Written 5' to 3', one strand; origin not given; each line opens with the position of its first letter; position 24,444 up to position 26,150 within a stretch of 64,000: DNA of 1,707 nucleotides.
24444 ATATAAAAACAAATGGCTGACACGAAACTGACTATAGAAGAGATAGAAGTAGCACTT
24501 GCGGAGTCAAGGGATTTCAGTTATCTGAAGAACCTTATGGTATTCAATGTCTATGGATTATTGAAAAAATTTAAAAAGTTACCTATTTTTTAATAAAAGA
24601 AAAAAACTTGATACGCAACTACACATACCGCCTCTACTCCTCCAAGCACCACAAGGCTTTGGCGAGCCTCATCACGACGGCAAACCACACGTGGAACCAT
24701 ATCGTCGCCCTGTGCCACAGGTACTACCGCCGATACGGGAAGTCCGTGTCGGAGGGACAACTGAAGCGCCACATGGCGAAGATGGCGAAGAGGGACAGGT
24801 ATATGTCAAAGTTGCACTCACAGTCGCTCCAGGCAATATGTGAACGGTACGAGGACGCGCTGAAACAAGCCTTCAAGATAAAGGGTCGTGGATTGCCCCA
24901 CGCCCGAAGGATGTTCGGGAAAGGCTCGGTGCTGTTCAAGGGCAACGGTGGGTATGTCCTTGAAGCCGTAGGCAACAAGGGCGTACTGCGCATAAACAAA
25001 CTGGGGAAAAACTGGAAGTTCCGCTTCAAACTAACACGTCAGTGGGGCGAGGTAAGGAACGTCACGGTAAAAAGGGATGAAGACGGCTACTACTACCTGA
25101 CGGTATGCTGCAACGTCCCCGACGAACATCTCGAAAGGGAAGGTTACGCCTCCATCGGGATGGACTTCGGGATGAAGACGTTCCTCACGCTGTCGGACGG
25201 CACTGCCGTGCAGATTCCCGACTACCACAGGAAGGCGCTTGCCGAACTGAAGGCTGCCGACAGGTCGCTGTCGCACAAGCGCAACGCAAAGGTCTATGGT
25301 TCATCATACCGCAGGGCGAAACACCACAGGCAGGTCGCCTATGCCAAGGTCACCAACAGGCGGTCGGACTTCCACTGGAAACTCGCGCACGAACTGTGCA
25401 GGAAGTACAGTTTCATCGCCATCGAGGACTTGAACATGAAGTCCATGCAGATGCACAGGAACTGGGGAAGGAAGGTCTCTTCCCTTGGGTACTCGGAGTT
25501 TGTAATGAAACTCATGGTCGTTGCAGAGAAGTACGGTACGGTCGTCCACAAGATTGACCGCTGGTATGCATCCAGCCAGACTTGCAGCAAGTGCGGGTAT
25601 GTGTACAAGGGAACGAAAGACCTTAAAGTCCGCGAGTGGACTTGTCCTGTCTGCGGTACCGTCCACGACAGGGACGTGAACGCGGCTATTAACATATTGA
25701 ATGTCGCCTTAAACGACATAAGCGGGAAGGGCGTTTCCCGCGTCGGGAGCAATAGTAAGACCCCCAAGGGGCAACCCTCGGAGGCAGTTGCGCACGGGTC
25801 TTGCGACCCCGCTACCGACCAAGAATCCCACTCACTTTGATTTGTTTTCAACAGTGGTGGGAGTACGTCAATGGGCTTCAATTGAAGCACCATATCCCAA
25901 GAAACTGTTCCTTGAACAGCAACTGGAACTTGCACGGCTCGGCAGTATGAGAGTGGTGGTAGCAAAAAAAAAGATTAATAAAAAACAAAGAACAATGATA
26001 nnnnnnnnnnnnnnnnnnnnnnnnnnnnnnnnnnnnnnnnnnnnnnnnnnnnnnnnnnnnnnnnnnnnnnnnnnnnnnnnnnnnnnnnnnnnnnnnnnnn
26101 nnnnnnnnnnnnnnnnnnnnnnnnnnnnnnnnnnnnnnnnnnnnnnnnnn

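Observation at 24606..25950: GC-rich tnpB-only IS inserted directly downstream of a duplicated phage promoter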

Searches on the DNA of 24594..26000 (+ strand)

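Call 8: search_dna_similar(query=window:24594-25960:+, collection=phages, mode=distant, max_rows=30)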
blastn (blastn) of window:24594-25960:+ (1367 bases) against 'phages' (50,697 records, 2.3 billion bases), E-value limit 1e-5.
Records with a match: 2; places in all: 2; records where one place covers at least 80% of the query: 0.
Best place of each record, by identity: 60-80% 2.
By first word of the organism name: Lactobacillus 2.
By host as written in the record: - 2.
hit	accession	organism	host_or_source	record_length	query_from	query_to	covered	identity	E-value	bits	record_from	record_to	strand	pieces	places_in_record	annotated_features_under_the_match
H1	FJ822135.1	Lactobacillus phage Lb338-1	-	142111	1041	1124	6%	76.2%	2e-6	62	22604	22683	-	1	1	transposase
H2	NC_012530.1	Lactobacillus phage Lb338-1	-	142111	1041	1124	6%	76.2%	2e-6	62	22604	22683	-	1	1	transposase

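Call 62: search_rna_families(source=window, start=25500, end=26000, threshold=evalue, max_evalue=10)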
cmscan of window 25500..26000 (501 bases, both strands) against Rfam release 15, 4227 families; matches with E-value up to 10: 1.
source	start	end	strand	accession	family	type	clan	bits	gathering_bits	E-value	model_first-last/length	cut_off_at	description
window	25795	25808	-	RF02975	DUF3800-XI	Gene; sRNA;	-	11.6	37.8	5.7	7-20/48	no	DUF3800-XI RNA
